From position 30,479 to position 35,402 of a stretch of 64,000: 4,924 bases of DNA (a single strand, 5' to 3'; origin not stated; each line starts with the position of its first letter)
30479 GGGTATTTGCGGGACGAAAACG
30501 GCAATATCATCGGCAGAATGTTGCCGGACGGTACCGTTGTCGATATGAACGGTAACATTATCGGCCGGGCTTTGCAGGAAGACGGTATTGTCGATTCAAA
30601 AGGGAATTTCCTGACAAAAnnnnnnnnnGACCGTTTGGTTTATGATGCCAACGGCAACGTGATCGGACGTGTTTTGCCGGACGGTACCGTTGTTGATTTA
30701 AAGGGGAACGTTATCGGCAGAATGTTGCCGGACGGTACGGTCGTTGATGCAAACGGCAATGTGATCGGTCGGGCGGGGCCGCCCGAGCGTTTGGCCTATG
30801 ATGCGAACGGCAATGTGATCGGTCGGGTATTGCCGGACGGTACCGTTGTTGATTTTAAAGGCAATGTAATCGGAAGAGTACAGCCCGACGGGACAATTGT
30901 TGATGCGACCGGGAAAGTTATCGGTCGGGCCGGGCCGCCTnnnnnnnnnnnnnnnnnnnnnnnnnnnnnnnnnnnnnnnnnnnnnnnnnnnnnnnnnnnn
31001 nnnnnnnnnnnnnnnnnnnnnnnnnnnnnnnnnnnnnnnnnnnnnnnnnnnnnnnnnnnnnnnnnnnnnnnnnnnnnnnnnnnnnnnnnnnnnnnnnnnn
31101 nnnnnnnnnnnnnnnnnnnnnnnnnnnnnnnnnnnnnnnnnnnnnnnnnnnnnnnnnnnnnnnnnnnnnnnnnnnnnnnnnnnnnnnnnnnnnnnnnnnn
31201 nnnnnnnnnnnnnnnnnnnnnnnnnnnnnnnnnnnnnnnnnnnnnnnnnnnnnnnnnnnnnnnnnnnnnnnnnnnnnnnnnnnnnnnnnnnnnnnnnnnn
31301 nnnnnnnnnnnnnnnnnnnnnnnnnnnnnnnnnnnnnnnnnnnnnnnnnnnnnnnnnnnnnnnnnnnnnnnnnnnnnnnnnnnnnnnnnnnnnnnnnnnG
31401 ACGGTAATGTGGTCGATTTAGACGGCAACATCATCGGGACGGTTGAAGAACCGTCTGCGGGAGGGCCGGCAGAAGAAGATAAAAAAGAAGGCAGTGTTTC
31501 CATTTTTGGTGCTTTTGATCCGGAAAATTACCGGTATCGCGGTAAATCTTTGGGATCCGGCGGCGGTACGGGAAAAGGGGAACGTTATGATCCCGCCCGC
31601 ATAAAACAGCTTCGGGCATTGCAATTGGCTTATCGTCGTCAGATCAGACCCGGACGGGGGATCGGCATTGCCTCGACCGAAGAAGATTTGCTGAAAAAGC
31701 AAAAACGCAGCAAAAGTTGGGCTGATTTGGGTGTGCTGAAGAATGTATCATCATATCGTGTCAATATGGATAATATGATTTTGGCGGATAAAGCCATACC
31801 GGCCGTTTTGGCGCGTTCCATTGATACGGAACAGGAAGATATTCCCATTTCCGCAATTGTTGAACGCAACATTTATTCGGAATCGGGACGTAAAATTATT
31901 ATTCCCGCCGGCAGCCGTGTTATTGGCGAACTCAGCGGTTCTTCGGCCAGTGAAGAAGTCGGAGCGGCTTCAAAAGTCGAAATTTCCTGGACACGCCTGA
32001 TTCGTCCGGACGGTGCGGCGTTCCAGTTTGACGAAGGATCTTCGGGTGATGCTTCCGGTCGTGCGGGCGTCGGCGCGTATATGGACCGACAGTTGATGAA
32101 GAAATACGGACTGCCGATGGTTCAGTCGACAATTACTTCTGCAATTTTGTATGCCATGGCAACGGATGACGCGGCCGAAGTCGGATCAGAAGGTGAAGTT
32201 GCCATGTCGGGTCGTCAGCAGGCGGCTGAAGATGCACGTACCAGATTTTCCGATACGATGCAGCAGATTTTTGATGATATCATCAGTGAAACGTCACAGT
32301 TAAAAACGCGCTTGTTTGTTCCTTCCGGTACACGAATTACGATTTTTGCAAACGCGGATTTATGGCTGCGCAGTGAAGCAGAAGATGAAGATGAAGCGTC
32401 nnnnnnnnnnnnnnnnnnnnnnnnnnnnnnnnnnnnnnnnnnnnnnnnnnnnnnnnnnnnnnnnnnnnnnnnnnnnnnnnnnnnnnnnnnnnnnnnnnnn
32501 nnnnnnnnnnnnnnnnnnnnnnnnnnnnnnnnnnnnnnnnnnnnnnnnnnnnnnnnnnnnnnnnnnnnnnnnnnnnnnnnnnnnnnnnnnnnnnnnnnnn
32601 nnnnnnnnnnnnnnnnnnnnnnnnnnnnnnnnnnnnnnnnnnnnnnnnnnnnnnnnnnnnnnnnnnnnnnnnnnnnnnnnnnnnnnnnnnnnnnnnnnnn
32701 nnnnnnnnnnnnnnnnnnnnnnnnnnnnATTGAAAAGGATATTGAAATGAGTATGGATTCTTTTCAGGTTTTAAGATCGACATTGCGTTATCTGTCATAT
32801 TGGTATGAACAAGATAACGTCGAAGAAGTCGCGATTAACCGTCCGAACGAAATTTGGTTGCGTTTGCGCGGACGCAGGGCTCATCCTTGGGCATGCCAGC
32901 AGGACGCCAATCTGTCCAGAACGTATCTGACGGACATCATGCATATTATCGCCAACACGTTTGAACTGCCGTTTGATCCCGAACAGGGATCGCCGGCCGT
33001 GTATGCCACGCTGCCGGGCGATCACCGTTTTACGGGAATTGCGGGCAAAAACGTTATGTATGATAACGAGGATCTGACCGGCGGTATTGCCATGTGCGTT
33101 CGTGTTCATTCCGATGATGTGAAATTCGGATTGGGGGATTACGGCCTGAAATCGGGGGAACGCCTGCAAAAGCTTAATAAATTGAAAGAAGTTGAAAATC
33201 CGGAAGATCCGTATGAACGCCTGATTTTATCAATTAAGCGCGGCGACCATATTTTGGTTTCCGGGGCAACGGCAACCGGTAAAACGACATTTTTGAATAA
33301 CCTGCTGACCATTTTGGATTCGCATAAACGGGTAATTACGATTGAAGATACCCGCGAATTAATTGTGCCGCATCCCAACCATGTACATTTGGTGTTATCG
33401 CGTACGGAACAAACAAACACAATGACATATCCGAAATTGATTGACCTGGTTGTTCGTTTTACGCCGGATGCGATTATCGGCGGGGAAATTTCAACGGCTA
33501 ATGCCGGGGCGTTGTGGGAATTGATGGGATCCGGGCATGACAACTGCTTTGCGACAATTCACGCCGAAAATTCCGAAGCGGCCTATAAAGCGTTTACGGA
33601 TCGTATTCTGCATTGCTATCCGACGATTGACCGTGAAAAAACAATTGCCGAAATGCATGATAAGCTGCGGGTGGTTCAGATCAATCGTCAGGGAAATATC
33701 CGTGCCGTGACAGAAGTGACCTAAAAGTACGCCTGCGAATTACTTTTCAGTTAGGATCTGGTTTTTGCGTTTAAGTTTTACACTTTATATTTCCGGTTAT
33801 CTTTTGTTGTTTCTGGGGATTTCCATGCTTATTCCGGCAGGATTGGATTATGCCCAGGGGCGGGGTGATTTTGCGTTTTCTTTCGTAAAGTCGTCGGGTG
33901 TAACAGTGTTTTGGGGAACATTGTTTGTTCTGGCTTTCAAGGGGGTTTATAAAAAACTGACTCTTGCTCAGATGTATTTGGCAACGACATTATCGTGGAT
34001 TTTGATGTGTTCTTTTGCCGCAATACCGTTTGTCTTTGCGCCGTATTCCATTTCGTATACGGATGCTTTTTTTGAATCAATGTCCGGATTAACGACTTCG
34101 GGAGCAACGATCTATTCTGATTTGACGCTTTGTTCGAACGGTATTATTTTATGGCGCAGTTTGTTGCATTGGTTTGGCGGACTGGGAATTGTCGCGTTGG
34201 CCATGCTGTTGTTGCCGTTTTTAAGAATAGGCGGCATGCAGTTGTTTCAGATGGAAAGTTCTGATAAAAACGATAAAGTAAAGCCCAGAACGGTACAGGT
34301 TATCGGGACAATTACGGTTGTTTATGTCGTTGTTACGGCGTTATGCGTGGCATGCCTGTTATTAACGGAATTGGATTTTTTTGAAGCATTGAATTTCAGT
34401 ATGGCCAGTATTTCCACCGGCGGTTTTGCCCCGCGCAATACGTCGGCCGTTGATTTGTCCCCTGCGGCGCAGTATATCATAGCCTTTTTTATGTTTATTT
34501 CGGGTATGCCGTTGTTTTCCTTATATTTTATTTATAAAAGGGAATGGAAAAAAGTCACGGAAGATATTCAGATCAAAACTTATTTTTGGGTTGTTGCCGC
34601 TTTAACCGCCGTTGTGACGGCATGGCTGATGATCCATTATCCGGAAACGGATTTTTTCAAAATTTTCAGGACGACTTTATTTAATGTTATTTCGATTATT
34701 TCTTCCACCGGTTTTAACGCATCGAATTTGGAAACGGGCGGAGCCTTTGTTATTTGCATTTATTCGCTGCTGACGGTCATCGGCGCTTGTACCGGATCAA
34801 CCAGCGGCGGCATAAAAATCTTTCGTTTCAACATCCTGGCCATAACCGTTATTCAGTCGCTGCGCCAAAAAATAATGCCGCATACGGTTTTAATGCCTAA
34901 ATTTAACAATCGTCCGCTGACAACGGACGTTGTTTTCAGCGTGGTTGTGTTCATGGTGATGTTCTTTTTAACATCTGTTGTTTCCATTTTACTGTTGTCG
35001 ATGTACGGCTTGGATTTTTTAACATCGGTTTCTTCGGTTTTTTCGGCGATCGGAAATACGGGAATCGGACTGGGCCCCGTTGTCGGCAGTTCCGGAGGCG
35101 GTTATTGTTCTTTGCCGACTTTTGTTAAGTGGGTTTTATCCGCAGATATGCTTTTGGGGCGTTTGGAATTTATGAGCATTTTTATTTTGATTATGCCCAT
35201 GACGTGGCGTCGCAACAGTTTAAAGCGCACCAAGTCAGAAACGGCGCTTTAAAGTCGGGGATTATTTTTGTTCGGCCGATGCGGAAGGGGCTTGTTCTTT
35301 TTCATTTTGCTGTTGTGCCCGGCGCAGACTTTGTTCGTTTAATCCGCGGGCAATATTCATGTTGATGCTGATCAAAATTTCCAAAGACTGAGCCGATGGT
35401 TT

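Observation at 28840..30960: DNA-level higher-order repeats within virB10 that could support in-frame recombination and length variation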

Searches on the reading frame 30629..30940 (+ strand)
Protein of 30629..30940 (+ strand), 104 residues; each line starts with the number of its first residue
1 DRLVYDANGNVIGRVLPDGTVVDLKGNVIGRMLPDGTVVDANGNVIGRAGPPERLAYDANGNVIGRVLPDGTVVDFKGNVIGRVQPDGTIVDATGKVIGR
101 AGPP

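Call 64: predict_structure(alignment_id=A2)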
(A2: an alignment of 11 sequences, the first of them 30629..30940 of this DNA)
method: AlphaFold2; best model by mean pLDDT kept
length: 104 residues; sequences in the alignment: 11
mean_pLDDT: 93.6   pTM: 0.74
mean pLDDT of the five models: 93.6, 93.2, 93.1, 92.6, 91.9
residues with pLDDT >= 90: 89; 70-90: 14; 50-70: 1; < 50: 0
segments of 3 or more residues with pLDDT < 50: none
pLDDT, mean of each block of 10 residues (from residue 1): 93 93 93 96 96 91 92 95 96 96 78
secondary structure, 60 per line:
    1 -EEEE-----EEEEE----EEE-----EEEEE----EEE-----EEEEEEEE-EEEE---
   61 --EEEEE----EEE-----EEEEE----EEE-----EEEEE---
elements in order: E2-5 E11-15 E20-22 E28-32 E37-39 E45-52 E54-57 E63-67 E72-74 E80-84 E89-91 E97-101

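Call 68: fold_search(model_id=the predicted structure, library=pdb)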
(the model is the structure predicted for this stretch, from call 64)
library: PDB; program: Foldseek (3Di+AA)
matches with E <= 10: 732; with E <= 0.001: 2
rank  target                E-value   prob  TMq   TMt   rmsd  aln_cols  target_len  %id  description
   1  8h8b                  7.8e-04  0.20  0.16  0.04  14.0       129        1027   20  Type VI secretion system effector RhsP in its pre-autoproteolysis and monomeric form (released 2023-01-18)
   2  7pq5                  9.8e-04  0.21  0.17  0.04  13.9       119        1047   24  Photorhabdus laumondii T6SS-associated Rhs protein carrying the Tre23 toxin domain (released 2021-12-01)
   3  8uxt                  4.6e-03  0.11  0.16  0.03  16.8       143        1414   17  Acinetobacter baumannii Tse15 Rhs effector, toxin cleavage mutant (D1369N, D1391N) (released 2024-10-09)
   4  7bif_A                7.8e-03  0.30  0.28  0.15  10.3       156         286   15  Crystal structure of v22WRAP-T, a 7-bladed designer protein (released 2021-09-22)
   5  8url                  1.2e-02  0.99  0.33  0.09   2.9        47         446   32  The Apo NanJ structure from Clostridium perfringens (released 2024-09-04)
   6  8uvv                  1.2e-02  0.41  0.32  0.09  16.4       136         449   20  The NanJ sialidase catalytic domain in complex with Neu5Ac (released 2024-09-04)
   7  1q04_A                2.0e-02  0.07  0.16  0.14  13.8       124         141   14  Crystal structure of FGF-1, S50E/V51N (released 2004-07-27)
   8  4goy_A                2.7e-02  0.14  0.24  0.08  13.0       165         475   12  The crystal structure of human fascin 1 K41A mutant (released 2012-11-28)
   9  9fqr_Xu               3.0e-02  0.14  0.22  0.18  16.2       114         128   19  96-nm repeat of axonemal doublet microtubules from bovine sperm (released 2025-03-26)
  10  6r5x_B                3.4e-02  0.12  0.20  0.24  13.5       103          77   13  8-bladed beta-propeller formed by four 2-bladed fragments (released 2019-11-13)
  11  6sue_F                3.4e-02  0.08  0.16  0.02  12.4       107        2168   14  Structure of Photorhabdus luminescens Tc holotoxin pore, Mutation TccC3-D651A (released 2019-11-06)
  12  5kis_B                3.4e-02  0.08  0.16  0.05  13.1       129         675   15  YenB/RHS2 complex (released 2017-08-09)
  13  4igl_B                5.0e-02  0.06  0.15  0.05  11.5       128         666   17  Structure of the RHS-repeat containing BC component of the secreted ABC toxin complex from Yersinia entomophaga (released 2013-08-07)
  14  9c20                  5.3e-02  0.92  0.33  0.09   2.9        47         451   32  The Sialidase NanJ in complex with Neu5,9Ac (released 2024-09-04)
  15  8u2a                  6.2e-02  0.90  0.32  0.09   3.0        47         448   23  Crystal structure of NanI in complex with Neu5,9Ac (released 2024-09-04)
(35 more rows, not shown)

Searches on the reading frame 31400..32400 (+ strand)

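Call 18: find_related_loci(query=window:31400-32400:+, collection=genome_contigs, flank=10000)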
Query window:31400-32400:+ (333 aa) in genome_contigs; peptide patterns used: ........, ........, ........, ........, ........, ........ (x = any residue, [..] = any of these).
248 stretches matched a pattern; 13 encode a relative of the query (tblastn E <= 1e-3); 13 distinct loci.
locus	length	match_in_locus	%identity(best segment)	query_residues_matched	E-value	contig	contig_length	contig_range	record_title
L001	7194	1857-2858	85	1-331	0e+0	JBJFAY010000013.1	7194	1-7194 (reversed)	MAG: Alphaproteobacteria bacterium isolate PUUB15_bin.049 NODE_11890_length_7194_cov_5.848998, whole genome shotgun sequ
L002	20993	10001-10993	83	2-332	0e+0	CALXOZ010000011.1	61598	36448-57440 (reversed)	MAG: uncultured Alphaproteobacteria bacterium isolate BRZ_E__bin160 genome assembly, contig: BRZ_E__NODE_877_length_6159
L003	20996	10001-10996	84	1-332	1e-180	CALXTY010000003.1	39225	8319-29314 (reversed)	MAG: uncultured Alphaproteobacteria bacterium isolate BRZ_DM__bin96 genome assembly, contig: BRZ_DM__NODE_1525_length_39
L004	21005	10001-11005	82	1-331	2e-179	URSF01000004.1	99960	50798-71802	uncultured Rhodospirillaceae bacterium isolate UMGS1296 genome assembly, contig: NODE_77_length_99960_cov_9.675081, whol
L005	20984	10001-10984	86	1-325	3e-179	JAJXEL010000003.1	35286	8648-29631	MAG: Alphaproteobacteria bacterium isolate C13_60.fa NODE_379_length_35286_cov_5.115523, whole genome shotgun sequence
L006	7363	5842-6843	81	1-333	8e-175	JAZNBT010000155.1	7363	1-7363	MAG: Alphaproteobacteria bacterium isolate T1900044741_TS20190207.MAGScoT_cleanbin_000004 SGB_2063_k141_726283, whole ge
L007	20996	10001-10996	74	1-332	3e-169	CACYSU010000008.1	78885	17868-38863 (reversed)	MAG: uncultured Rhodospirillales bacterium isolate RUG12246 genome assembly, contig: RUG12246_asm_8, whole genome shotgu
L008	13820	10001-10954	63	1-329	2e-131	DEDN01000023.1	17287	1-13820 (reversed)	MAG TPA_asm: Alphaproteobacteria bacterium UBA2903 UBA2903_contig_5287, whole genome shotgun sequence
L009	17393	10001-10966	62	1-331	7e-130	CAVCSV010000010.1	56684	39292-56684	Limosilactobacillus gorillae isolate H07622-L1_cleanbin_000006 genome assembly, contig: Spades_H07622-L1_contig_267, who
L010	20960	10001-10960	62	1-329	2e-128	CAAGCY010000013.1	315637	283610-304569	MAG TPA_asm: Alphaproteobacteria bacterium, isolate HGM16787, WGS project CAAGCY010000000 data, contig: SRS476139_58_k11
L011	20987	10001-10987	44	1-332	2e-71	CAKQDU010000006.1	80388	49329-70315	MAG: uncultured Alphaproteobacteria bacterium isolate REFINED_METABAT215_TOP10_CONTIGS_1500_ASSEMBLY_K77_MERGED__Hadza_M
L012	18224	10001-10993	43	1-332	1e-65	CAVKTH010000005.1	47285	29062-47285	Bacteroidaceae bacterium isolate H07656-L1_cleanbin_000006 genome assembly, contig: Spades_H07656-L1_contig_190, whole g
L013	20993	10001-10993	43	1-332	2e-65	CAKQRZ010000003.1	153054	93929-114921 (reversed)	MAG: uncultured Alphaproteobacteria bacterium isolate REFINED_METABAT215_TOP10_CONTIGS_1500_ASSEMBLY_K77_MERGED__Hadza_M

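Call 71: find_related_loci(query=window:31400-32400:+, collection=metagenome_contigs, flank=10000)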
Query window:31400-32400:+ (333 aa) in metagenome_contigs; peptide patterns used: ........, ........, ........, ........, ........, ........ (x = any residue, [..] = any of these).
367 stretches matched a pattern; 8 encode a relative of the query (tblastn E <= 1e-3); 8 distinct loci.
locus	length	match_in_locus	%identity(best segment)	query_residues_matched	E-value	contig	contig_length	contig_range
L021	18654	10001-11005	82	1-331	1e-179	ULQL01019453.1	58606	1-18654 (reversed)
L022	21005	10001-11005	82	1-331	1e-179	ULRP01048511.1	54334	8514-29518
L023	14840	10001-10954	63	1-329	8e-132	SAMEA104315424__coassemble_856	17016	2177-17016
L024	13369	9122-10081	62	1-329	1e-128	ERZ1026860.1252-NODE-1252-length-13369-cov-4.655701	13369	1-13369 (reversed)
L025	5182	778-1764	44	1-332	1e-71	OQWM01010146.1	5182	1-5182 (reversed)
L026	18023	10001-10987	44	1-332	6e-68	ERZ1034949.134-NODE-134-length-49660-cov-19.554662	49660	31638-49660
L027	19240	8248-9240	43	1-332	1e-66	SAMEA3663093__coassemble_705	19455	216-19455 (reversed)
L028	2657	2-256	47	248-332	5e-21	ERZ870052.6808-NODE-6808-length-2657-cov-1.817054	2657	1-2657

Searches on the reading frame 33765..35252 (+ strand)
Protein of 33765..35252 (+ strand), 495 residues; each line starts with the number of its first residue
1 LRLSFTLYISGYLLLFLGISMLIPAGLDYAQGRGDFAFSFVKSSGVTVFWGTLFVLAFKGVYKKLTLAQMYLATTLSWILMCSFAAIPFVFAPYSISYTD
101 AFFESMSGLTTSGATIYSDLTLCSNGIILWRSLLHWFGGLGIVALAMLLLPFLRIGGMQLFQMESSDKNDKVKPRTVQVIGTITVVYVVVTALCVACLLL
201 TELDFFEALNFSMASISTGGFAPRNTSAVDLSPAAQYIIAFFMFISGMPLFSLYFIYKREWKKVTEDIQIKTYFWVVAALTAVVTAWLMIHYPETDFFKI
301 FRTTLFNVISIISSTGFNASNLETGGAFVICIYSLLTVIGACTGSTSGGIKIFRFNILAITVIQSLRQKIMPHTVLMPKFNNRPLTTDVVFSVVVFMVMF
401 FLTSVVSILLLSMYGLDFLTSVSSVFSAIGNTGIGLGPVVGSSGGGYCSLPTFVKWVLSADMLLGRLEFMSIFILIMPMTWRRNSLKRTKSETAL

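Call 6: search_protein_families(library=pfam, proteins=[window:33765-35252:+], max_evalue=0.01)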
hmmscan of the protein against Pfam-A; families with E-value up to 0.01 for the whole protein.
window:33765-35252:+ (495 aa): 1 family
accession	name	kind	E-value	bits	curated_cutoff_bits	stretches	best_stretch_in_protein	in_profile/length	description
PF02386.22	TrkH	-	6.5e-39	134.2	27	1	57-477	22-491/502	Cation transport protein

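Call 7: search_protein_families(library=ncbifam, proteins=[window:33765-35252:+], max_evalue=0.01)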
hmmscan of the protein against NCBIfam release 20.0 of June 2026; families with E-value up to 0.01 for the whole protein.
window:33765-35252:+ (495 aa): 2 families
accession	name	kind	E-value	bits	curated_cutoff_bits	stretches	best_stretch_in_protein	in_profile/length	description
TIGR00933.1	2a38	subfamily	1.3e-75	255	331.15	1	85-466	2-391/391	TrkH family potassium uptake protein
NF008020.0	PRK10750.1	equivalog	4e-66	224.1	866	1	8-482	8-482/483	Trk system potassium transporter TrkH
